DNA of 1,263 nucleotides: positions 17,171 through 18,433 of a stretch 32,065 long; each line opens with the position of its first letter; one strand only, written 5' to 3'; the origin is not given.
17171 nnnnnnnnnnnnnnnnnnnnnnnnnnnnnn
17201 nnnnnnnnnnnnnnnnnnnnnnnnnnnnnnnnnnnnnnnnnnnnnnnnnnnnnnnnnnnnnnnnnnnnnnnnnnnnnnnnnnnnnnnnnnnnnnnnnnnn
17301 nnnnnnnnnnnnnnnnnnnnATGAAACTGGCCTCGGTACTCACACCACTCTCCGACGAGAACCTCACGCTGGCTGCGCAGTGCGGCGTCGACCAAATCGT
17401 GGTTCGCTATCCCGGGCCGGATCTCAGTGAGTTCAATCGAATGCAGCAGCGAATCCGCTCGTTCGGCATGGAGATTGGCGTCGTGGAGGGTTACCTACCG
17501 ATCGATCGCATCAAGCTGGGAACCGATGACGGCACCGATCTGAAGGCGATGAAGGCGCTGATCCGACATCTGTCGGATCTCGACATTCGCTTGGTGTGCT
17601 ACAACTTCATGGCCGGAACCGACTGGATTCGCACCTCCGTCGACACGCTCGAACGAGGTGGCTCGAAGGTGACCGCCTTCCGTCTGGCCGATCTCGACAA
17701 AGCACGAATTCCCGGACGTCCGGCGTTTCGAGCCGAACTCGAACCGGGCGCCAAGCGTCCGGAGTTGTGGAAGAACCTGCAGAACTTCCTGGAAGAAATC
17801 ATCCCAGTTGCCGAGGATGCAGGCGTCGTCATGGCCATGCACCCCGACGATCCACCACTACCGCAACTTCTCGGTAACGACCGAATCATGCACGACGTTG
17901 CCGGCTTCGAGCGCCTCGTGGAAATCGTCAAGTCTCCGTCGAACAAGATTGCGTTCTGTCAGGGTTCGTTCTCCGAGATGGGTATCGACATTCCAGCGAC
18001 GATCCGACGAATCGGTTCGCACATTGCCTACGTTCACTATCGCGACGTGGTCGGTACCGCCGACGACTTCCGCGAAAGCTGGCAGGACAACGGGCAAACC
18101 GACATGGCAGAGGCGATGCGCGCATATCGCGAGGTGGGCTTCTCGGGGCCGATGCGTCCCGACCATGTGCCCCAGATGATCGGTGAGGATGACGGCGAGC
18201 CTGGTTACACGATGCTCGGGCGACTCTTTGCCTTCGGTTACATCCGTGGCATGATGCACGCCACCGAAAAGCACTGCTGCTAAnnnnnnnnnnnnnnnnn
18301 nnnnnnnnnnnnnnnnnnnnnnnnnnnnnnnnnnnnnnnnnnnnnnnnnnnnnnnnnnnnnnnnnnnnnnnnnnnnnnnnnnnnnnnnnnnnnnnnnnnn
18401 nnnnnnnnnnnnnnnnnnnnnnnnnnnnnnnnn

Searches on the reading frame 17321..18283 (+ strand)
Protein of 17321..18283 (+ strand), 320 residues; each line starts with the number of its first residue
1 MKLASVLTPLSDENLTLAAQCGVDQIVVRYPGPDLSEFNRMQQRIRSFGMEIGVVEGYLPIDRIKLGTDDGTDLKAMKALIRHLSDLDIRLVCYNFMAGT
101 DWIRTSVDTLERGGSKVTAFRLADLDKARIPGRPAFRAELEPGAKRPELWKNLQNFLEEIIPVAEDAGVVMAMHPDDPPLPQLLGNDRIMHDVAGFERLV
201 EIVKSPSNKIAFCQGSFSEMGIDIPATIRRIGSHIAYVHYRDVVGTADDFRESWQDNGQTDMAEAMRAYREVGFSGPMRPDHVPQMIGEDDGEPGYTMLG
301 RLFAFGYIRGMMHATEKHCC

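Call 16: search_protein_families(library=pfam, proteins=[window:17321-18283:+], max_evalue=0.00001)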
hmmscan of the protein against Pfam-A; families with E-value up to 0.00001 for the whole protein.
window:17321-18283:+ (320 aa): 2 families
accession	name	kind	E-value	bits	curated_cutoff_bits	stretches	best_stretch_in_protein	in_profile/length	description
PF03786.19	UxuA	-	9.1e-69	232.3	23.7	1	35-316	44-351/352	D-mannonate dehydratase (UxuA)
PF01261.30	AP_endonuc_2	-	1.7e-11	44.7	31.1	1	16-278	2-225/249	Xylose isomerase-like TIM barrel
